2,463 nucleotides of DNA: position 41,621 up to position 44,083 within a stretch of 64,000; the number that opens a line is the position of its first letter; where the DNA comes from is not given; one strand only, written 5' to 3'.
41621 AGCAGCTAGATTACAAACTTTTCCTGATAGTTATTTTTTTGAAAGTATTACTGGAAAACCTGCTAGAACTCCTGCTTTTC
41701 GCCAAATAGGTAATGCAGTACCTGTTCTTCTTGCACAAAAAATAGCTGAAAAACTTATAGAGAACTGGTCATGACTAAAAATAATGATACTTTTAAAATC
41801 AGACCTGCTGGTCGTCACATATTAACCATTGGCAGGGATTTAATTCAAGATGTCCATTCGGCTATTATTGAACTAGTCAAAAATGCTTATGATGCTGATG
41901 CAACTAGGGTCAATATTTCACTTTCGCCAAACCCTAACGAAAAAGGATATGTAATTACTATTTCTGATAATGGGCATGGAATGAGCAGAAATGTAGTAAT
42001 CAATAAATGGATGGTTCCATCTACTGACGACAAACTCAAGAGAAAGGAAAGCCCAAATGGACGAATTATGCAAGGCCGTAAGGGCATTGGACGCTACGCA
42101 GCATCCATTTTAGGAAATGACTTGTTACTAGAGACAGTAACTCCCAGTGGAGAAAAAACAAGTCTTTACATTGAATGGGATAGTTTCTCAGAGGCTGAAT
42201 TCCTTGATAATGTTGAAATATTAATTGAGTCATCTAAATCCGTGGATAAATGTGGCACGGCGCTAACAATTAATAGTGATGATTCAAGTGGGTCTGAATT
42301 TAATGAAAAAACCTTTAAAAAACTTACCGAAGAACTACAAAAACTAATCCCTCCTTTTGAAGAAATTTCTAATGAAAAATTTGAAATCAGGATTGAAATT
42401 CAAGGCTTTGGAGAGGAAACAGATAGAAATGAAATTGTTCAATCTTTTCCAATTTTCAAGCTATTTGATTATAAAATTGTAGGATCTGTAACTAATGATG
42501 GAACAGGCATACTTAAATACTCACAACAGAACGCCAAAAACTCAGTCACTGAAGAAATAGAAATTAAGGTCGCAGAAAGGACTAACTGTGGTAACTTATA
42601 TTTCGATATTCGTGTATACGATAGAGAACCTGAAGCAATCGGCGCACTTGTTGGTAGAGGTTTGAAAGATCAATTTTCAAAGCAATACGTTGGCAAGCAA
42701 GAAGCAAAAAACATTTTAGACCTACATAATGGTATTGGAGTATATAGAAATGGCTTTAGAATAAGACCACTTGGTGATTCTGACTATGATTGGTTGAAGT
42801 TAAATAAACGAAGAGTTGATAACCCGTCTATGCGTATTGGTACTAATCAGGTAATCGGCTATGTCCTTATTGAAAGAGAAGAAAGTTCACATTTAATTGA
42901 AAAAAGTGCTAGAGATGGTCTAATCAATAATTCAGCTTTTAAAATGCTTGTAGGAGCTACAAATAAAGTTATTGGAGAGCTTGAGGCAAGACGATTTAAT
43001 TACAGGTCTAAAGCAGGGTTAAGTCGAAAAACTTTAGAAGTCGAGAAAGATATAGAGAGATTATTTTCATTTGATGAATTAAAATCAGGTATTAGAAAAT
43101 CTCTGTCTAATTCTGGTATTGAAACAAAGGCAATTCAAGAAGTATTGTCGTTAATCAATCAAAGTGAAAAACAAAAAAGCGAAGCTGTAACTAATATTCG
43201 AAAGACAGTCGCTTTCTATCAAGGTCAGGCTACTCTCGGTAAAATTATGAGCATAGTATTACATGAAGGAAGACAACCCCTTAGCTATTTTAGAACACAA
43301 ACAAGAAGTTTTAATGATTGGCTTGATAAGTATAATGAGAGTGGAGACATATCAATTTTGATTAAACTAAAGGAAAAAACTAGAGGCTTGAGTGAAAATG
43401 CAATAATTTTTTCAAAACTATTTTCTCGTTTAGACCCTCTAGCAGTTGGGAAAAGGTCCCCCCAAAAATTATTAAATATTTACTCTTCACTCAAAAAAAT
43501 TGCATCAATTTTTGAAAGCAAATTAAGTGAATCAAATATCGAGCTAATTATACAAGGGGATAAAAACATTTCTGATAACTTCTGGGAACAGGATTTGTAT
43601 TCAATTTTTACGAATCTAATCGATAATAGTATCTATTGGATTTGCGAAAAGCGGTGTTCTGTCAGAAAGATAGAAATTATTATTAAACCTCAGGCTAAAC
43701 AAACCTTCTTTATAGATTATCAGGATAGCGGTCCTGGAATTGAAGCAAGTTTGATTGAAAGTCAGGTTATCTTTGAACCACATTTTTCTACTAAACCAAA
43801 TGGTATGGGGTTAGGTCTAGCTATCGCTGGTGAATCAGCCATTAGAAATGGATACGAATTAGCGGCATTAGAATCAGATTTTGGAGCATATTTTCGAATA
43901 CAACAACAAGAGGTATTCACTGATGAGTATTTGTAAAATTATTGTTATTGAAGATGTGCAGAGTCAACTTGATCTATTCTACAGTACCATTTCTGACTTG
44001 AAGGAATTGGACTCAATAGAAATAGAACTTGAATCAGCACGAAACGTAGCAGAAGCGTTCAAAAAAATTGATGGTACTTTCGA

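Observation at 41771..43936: Single polypeptide with two Bergerat-fold ATPase modules: MORC/MutL-like at the N-terminus and a histidine-kinase CA domain at the C-terminus.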

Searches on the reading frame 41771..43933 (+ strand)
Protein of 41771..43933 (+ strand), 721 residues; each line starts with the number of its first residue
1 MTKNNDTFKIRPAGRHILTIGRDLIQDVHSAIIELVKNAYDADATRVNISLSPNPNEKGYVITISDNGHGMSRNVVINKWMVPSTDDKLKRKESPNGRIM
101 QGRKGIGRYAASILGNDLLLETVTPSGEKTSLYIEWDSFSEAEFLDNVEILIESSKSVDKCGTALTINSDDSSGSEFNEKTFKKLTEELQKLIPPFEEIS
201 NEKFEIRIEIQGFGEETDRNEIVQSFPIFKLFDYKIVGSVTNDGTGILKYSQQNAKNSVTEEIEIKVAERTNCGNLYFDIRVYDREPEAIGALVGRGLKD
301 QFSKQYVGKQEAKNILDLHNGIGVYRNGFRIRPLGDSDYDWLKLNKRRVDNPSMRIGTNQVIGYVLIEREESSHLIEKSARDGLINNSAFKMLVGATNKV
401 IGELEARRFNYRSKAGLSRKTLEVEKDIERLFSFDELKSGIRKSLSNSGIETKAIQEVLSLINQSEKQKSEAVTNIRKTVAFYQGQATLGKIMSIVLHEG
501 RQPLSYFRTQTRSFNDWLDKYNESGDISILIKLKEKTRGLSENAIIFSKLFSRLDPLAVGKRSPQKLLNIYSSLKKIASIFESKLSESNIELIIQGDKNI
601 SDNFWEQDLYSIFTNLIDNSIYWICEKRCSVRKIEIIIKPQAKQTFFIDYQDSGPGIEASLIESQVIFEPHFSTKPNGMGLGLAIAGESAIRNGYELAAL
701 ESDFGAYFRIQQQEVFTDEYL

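Call 3: search_protein_families(library=pfam, proteins=[window:41771-43933:+], max_evalue=1)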
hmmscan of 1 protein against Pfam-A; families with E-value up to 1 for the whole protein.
window:41771-43933:+ (721 aa): 3 families
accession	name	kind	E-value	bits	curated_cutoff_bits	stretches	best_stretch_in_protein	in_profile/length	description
PF13589.12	HATPase_c_3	-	2.5e-22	79.8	25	1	28-153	3-121/137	Histidine kinase-, DNA gyrase B-, and HSP90-like ATPase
PF02518.31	HATPase_c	-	1.4e-17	64.6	26.4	2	607-698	4-92/111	Histidine kinase-, DNA gyrase B-, and HSP90-like ATPase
PF14501.12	HATPase_c_5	-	0.03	14.7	22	1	607-685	4-74/102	GHKL domain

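Call 5: search_protein_families(library=padloc, proteins=[window:41771-43933:+], max_evalue=0.01)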
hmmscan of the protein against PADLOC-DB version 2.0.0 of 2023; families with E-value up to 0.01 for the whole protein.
window:41771-43933:+ (721 aa): 2 families
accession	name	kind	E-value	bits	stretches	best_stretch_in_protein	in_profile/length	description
PDLC03419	REase_II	-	6.7e-10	35.9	1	19-128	16-125/695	Type II restriction enzyme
PDLC03485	REase_II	-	2.3e-06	24.3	1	26-111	24-103/611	Type II restriction enzyme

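Call 6: search_protein_families(library=ncbifam, proteins=[window:41771-43933:+], max_evalue=0.01)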
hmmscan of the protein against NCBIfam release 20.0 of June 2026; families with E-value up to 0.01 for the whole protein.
window:41771-43933:+ (721 aa): 44 families (the best 25 are shown)
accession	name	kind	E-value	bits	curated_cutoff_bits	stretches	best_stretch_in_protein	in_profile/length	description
NF008468.0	PRK11360.1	equivalog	4.4e-18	65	646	1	387-688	294-581/616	two-component system sensor histidine kinase AtoS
NF050001.1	restrict_BbrUII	equivalog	9.6e-17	60.7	550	1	20-209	13-199/659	BbrUII/HgiDII family restriction enzyme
NF040750.1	tetrathio_HK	equivalog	2e-11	43.1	750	1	479-686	328-525/555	tetrathionate respiration histidine kinase TtrS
TIGR02966.1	phoR_proteo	equivalog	3.7e-11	42.6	334.2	1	484-686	109-306/333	phosphate regulon sensor histidine kinase PhoR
NF008298.1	PRK11086.1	subfamily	4.9e-11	41.8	520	1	583-707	395-516/529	DcuS/MalK family sensor histidine kinase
NF046044.1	PnpS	equivalog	9.1e-10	38.1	400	1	568-686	245-362/390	two-component system histidine kinase PnpS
TIGR02916.1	PEP_his_kin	equivalog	1.5e-09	37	300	2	582-683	555-648/679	XrtA/PEP-CTERM system histidine kinase PrsK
NF007688.0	PRK10364.1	equivalog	4.9e-09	35.4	479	1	476-686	227-422/460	two-component system sensor histidine kinase ZraS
NF053855.1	HisKinPhoRBctds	equivalog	9e-09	34.3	500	1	568-692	436-560/583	two-component system sensor histidine kinase PhoR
TIGR02938.1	nifL_nitrog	equivalog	1.3e-08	33.9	242.45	1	606-688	385-467/494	nitrogen fixation negative regulator NifL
NF007837.0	PRK10549.1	equivalog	5.3e-08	32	603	1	491-706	242-449/466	envelope stress sensor histidine kinase BaeS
NF052573.1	HisKinEspAMyxo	equivalog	1.5e-07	29.9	1400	1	485-685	380-579/755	serine histidine kinase EspA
NF000951.0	PRK00095.2-1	equivalog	4.1e-07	29.1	391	1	23-92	20-84/559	DNA mismatch repair endonuclease MutL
NF045900.1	HisKinCpxALeg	equivalog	4.8e-07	28.9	800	1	569-689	304-425/451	two-component system sensor histidine kinase CpxA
NF041735.1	hist_kin_RppB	equivalog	9e-07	28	400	1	496-690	223-414/438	two-component system sensor histidine kinase RppB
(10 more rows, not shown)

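Call 9: find_homologous_proteins(query=window:41771-43933:+, max_evalue=0.00001)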
Query window:41771-43933:+ (721 aa): 3861 proteins with E <= 0.00001 among 8000 candidates; the best 120 are listed.
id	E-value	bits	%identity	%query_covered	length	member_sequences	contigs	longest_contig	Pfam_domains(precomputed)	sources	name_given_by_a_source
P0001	0.0e+0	1595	100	100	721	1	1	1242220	PF02518.32,PF13589.13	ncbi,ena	-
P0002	1.0e-258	878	56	98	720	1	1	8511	PF02518.32,PF13589.13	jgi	-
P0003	8.7e-257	872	57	98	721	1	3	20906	PF02518.32,PF13589.13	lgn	-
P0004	2.4e-255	867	56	98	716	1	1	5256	PF02518.32,PF13589.13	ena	-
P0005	2.7e-255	867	55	98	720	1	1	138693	PF02518.32,PF13589.13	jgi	-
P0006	1.2e-254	865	56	99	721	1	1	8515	PF02518.32,PF13589.13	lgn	-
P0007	1.2e-254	865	55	98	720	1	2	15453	PF02518.32,PF13589.13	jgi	-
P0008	1.4e-254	865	55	98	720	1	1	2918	PF02518.32,PF13589.13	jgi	jgi:signal transduction histidine kinase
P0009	2.2e-254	864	56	98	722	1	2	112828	PF02518.32,PF13589.13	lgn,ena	-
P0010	3.3e-254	863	55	98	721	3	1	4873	PF02518.32,PF13589.13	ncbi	-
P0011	7.6e-254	862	55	98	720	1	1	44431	PF02518.32,PF13589.13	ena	-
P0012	1.1e-253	862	56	98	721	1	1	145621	PF02518.32,PF13589.13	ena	-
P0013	2.5e-253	861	54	98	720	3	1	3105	PF02518.32,PF13589.13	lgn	-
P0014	2.9e-253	860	56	98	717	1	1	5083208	PF02518.32,PF13589.13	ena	-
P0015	3.0e-253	860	56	99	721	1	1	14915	PF02518.32,PF13589.13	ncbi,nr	ncbi:MAG: sensor histidine kinase [Kiritimatiellae bacterium]|nr:sensor histidine kinase [Kiritimati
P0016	5.9e-253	859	56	98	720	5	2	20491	PF02518.32,PF13589.13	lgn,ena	-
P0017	6.6e-253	859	56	98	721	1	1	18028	PF02518.32,PF13589.13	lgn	-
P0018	7.3e-253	859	55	98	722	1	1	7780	PF02518.32,PF13589.13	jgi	-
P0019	1.0e-252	859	55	98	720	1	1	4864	PF02518.32,PF13589.13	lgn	-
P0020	1.1e-252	858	54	98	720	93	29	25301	PF02518.32,PF13589.13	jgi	jgi:signal transduction histidine kinase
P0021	3.1e-252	857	55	98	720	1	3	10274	PF02518.32,PF13589.13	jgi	jgi:signal transduction histidine kinase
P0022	3.4e-252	857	56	99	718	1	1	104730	PF02518.32,PF13589.13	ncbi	ncbi:ATP-binding protein [Serratia fonticola]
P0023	3.9e-252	857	54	98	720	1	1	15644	PF02518.32,PF13589.13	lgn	-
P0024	4.3e-252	856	55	98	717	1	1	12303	PF02518.32,PF13589.13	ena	-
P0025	4.9e-252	856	55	98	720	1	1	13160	PF02518.32,PF13589.13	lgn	-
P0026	5.3e-252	856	56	99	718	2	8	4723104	PF02518.32,PF13589.13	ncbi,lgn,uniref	ncbi:ATP-binding protein [Yersinia sp. HM-2024]|uniref:ATP-binding protein n=1 Tax=Yersinia sp. HM-2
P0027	6.2e-252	856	55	98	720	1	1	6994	PF02518.32,PF13589.13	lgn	-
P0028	8.1e-252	856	55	99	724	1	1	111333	PF02518.32,PF13589.13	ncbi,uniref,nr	ncbi:sensor histidine kinase [Rodentibacter heidelbergensis]|uniref:histidine kinase n=1 Tax=Rodenti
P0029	1.3e-251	855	54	98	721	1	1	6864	PF02518.32,PF13589.13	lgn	-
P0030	1.8e-251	854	55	98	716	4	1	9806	PF02518.32,PF13589.13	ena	-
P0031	2.2e-251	854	54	99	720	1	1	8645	PF02518.32,PF13589.13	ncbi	-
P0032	2.2e-251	854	54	98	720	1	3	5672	PF02518.32,PF13589.13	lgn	-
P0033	2.6e-251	854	55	98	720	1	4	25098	PF02518.32,PF13589.13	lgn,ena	-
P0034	3.1e-251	854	55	98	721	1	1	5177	PF02518.32,PF13589.13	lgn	-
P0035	7.8e-251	852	55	98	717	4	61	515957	PF02518.32,PF13589.13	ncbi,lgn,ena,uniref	ncbi:ATP-binding protein [Comamonas kerstersii]|uniref:ATP-binding protein n=1 Tax=Comamonas kerster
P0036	8.1e-251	852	54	99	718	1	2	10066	PF02518.32,PF13589.13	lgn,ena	-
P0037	1.0e-250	852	55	98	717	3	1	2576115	PF02518.32,PF13589.13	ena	-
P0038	1.6e-250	851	54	98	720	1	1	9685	PF02518.32,PF13589.13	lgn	-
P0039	1.6e-250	851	54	98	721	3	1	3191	PF02518.32,PF13589.13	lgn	-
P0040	1.6e-250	851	55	98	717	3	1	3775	PF02518.32,PF13589.13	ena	-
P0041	1.7e-250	851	55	98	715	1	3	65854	PF02518.32,PF13589.13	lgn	-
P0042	1.9e-250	851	54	98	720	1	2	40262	PF02518.32,PF13589.13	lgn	-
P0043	1.9e-250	851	54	98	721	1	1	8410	PF02518.32,PF13589.13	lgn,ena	-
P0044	2.2e-250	851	55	98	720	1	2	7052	PF02518.32,PF13589.13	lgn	-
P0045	2.5e-250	851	55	98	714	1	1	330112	PF02518.32,PF13589.13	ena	-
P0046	2.5e-250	851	54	98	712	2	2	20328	PF02518.32,PF13589.13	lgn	-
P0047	3.3e-250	850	55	99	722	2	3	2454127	PF02518.32,PF13589.13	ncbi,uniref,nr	ncbi:hypothetical protein F542_810 [Bibersteinia trehalosi USDA-ARS-USMARC-188]|uniref:histidine kin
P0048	4.3e-250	850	55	98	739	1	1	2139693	PF02518.32,PF13589.13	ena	-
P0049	5.0e-250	850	54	98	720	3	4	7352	PF02518.32,PF13589.13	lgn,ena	-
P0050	6.4e-250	849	55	98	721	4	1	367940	PF02518.32,PF13589.13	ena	-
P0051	8.2e-250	849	55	98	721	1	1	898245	PF02518.32,PF13589.13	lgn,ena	-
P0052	8.8e-250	849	54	98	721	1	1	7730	PF02518.32,PF13589.13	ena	-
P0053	9.0e-250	849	54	98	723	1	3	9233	PF02518.32,PF13589.13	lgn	-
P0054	9.1e-250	849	54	98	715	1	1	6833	PF02518.32,PF13589.13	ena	-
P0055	1.4e-249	848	55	98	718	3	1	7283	PF02518.32,PF13589.13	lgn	-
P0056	1.6e-249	848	54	98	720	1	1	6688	PF02518.32,PF13589.13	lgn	-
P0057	1.9e-249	848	55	99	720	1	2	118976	PF02518.32,PF13589.13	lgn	-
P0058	1.9e-249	848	55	98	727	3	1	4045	PF02518.32,PF13589.13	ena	-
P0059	2.1e-249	848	55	98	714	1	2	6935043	PF02518.32,PF13589.13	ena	-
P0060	3.2e-249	847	55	98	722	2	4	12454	PF02518.32,PF13589.13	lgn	-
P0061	3.6e-249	847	55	98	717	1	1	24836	PF02518.32,PF13589.13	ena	-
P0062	4.7e-249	846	54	98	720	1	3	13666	PF02518.32,PF13589.13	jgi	jgi:signal transduction histidine kinase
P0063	5.1e-249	846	53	98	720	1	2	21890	PF02518.32,PF13589.13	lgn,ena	-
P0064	5.7e-249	846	55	98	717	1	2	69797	PF02518.32,PF13589.13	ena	-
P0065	8.1e-249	846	54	98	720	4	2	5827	PF02518.32,PF13589.13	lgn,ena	-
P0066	8.6e-249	846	55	99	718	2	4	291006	PF02518.32,PF13589.13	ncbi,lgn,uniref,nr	ncbi:Globin-coupled histidine kinase [Serratia quinivorans]|uniref:sensor histidine kinase n=1 Tax=S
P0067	9.1e-249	846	53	98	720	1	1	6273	PF02518.32,PF13589.13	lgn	-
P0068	9.9e-249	845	56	99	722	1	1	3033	PF02518.32,PF13589.13,PF14501.13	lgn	-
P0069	1.4e-248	845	54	98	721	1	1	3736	PF02518.32,PF13589.13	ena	-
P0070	1.5e-248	845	54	98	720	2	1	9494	PF02518.32,PF13589.13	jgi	-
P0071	1.7e-248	845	54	98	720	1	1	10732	PF02518.32,PF13589.13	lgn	-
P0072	3.0e-248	844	55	98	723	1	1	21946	PF02518.32,PF13589.13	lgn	-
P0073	3.4e-248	844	54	98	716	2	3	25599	PF02518.32,PF13589.13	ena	-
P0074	4.5e-248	843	55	99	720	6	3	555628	PF02518.32,PF13589.13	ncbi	ncbi:TPA: ATP-binding protein [Serratia marcescens]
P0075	4.7e-248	843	54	98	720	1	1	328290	PF02518.32,PF13589.13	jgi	jgi:C4-dicarboxylate-specific signal transduction histidine kinase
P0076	6.0e-248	843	53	98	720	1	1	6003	PF02518.32,PF13589.13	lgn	-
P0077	7.8e-248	842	54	98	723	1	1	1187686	PF02518.32,PF13589.13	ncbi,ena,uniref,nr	ncbi:ATP-binding protein [Marispirochaeta sp.]|uniref:ATP-binding protein n=1 Tax=Marispirochaeta sp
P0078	7.8e-248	842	54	98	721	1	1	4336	PF02518.32,PF13589.13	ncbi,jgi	jgi:C4-dicarboxylate-specific signal transduction histidine kinase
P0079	8.2e-248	842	53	98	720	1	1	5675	PF02518.32,PF13589.13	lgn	-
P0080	8.8e-248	842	54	98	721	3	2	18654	PF02518.32,PF13589.13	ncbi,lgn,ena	-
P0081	1.1e-247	842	55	98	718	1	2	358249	PF02518.32,PF13589.13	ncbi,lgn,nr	ncbi:sensor histidine kinase [Cronobacter turicensis]|nr:sensor histidine kinase [Cronobacter turice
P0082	1.2e-247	842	55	98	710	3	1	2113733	PF02518.32,PF13589.13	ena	-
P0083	1.2e-247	842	55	98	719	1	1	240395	PF02518.32,PF13589.13,PF14501.13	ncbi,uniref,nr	ncbi:ATPase [Pectobacterium brasiliense]|uniref:sensor histidine kinase n=1 Tax=Pectobacterium brasi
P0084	1.3e-247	842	53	98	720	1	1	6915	PF02518.32,PF13589.13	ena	-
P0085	1.3e-247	842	55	98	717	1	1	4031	PF02518.32,PF13589.13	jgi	jgi:hypothetical protein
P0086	1.4e-247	842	53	98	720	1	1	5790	PF02518.32,PF13589.13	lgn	-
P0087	1.4e-247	842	53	98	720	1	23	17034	PF02518.32,PF13589.13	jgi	jgi:signal transduction histidine kinase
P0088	1.8e-247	841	56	98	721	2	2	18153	PF02518.32,PF13589.13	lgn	-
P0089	1.8e-247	841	55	98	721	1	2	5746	PF02518.32,PF13589.13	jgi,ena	-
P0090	1.9e-247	841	56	98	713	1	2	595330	PF02518.32,PF13589.13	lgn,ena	-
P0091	2.7e-247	841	54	98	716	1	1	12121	PF02518.32,PF13589.13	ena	-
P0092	2.8e-247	841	54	98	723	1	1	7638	PF02518.32,PF13589.13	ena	-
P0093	2.8e-247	841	55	98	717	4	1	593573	PF02518.32,PF13589.13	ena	-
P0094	3.7e-247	840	54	98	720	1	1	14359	PF02518.32,PF13589.13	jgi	jgi:signal transduction histidine kinase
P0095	3.9e-247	840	55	99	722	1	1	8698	PF02518.32,PF13589.13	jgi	-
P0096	4.3e-247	840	54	98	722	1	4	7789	PF02518.32,PF13589.13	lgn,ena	-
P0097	5.1e-247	840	55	98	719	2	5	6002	PF02518.32,PF13589.13,PF14501.13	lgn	-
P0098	6.5e-247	839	55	98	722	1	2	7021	PF02518.32,PF13589.13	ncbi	-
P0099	7.1e-247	839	55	98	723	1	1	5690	PF02518.32,PF13589.13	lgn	-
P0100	8.6e-247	839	54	98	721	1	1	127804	PF02518.32,PF13589.13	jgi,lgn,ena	-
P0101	9.1e-247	839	54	98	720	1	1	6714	PF02518.32,PF13589.13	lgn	-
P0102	9.1e-247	839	55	98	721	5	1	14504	PF02518.32,PF13589.13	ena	-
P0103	1.1e-246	839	55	98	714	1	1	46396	PF02518.32,PF13589.13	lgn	-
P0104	1.3e-246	838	54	98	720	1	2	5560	PF02518.32,PF13589.13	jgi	-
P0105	1.4e-246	838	55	98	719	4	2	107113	PF02518.32,PF13589.13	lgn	-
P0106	1.4e-246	838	53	98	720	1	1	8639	PF02518.32,PF13589.13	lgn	-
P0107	1.5e-246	838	54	98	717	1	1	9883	PF02518.32,PF13589.13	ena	-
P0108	1.8e-246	838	54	99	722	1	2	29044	PF02518.32,PF13589.13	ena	-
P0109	2.0e-246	838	53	98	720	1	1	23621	PF02518.32,PF13589.13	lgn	-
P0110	2.0e-246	838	53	98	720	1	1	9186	PF02518.32,PF13589.13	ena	-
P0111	2.2e-246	838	54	98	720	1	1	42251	PF02518.32,PF13589.13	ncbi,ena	-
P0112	2.2e-246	838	54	98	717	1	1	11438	PF02518.32,PF13589.13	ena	-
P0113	2.4e-246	838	55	98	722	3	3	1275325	PF02518.32,PF13589.13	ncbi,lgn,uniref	ncbi:sensor histidine kinase [Actinobacillus pleuropneumoniae]|uniref:sensor histidine kinase n=1 Ta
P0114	2.5e-246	837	54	98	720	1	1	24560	PF02518.32,PF13589.13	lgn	-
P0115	2.6e-246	837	54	99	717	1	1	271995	PF02518.32,PF13589.13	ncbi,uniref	ncbi:ATP-binding protein [Aeromonas veronii]|uniref:ATP-binding protein n=1 Tax=Aeromonas veronii Ta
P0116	2.9e-246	837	54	98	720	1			PF02518.32,PF13589.13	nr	nr:sensor histidine kinase [Desulfobacula sp.]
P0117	3.2e-246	837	54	98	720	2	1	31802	PF02518.32,PF13589.13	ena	-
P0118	3.2e-246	837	54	98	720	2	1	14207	PF02518.32,PF13589.13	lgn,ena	-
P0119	3.3e-246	837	54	98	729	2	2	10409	PF02518.32,PF13589.13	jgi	-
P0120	3.6e-246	837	55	98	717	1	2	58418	PF02518.32,PF13589.13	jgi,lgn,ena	-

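Call 11: find_related_loci(query=window:41771-43933:+, collection=genome_contigs, flank=8000)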
Query window:41771-43933:+ (721 aa) in genome_contigs; peptide patterns used: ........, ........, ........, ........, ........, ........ (x = any residue, [..] = any of these).
60 stretches matched a pattern; 1 encode a relative of the query (tblastn E <= 1e-3); 1 distinct loci.
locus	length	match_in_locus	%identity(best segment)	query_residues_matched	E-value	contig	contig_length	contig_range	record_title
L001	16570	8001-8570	26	487-686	5e-10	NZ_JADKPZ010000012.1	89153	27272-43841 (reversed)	Arcobacter vandammei strain R-73987 IQC44_12, whole genome shotgun sequence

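Call 12: find_encoding_contigs(protein=P0001, flank=10000, max_places=3)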
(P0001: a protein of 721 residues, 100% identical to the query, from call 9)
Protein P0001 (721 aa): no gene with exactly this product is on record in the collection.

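Call 13: find_encoding_contigs(protein=P0026, flank=10000, max_places=3)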
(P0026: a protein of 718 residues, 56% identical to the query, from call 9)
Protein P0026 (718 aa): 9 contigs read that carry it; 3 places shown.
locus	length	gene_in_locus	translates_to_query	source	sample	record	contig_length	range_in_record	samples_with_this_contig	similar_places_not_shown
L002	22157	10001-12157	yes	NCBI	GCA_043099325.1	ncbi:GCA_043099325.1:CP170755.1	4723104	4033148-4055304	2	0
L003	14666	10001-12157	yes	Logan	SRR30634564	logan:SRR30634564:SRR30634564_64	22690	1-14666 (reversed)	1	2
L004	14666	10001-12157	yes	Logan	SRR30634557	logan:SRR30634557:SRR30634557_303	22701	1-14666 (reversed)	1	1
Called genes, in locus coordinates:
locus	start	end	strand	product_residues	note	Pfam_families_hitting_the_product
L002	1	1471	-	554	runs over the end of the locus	PF03235:GmrSD_N, PF25202:DUF7834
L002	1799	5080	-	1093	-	PF04313:HSDR_N, PF04851:ResIII, PF18766:SWI2_SNF2, PF22679:T1R_D3-like, PF11867:T1RH-like_C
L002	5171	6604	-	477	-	PF01420:Methylase_S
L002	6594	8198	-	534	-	PF12161:HsdM_N, PF02384:N6_Mtase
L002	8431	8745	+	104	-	-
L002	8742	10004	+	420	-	PF00145:DNA_methylase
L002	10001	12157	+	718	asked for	PF13589:HATPase_c_3, PF02518:HATPase_c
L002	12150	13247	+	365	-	PF00072:Response_reg (weak)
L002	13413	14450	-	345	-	PF16263:DUF4917, PF13289:SIR2_2 (faint)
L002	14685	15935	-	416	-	PF13356:Arm-DNA-bind_3, PF22022:Phage_int_M, PF00589:Phage_integrase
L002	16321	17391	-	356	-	PF03739:LptF_LptG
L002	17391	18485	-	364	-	PF03739:LptF_LptG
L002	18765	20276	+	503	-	PF02789:Peptidase_M17_N, PF00883:Peptidase_M17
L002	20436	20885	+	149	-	PF04364:DNA_pol3_chi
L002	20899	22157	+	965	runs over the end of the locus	PF00133:tRNA-synt_1, PF09334:tRNA-synt_1g (weak), PF13603:tRNA-synt_1_2 (weak), PF08264:Anticodon_1, PF10458:Val_tRNA-synt_C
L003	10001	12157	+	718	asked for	PF13589:HATPase_c_3, PF02518:HATPase_c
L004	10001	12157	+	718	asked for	PF13589:HATPase_c_3, PF02518:HATPase_c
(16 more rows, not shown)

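Call 14: find_encoding_contigs(protein=P0077, flank=8000, max_places=2)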
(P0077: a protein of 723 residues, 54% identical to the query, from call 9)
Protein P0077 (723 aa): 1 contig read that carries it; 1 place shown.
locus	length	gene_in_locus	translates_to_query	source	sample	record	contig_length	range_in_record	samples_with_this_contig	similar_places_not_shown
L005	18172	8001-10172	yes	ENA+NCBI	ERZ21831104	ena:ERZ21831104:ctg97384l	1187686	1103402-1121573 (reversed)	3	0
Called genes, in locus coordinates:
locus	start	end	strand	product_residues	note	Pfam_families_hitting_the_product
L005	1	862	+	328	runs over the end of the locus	PF00532:Peripla_BP_1 (weak), PF13407:Peripla_BP_4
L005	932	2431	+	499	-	PF00005:ABC_tran, PF13304:AAA_21 (faint), PF00005:ABC_tran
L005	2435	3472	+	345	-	PF02653:BPD_transp_2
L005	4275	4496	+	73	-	PF13655:RVT_N (weak)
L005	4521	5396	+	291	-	PF08867:FRG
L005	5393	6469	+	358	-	PF03235:GmrSD_N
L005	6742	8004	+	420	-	PF00145:DNA_methylase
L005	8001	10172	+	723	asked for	PF13589:HATPase_c_3, PF02518:HATPase_c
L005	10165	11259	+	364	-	-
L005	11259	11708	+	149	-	PF03852:Vsr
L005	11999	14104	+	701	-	PF12161:HsdM_N, PF02384:N6_Mtase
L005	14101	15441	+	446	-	PF01420:Methylase_S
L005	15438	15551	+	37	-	-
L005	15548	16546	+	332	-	PF13310:Virulence_RhuM, PF02661:Fic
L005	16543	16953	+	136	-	PF13366:PDDEXK_3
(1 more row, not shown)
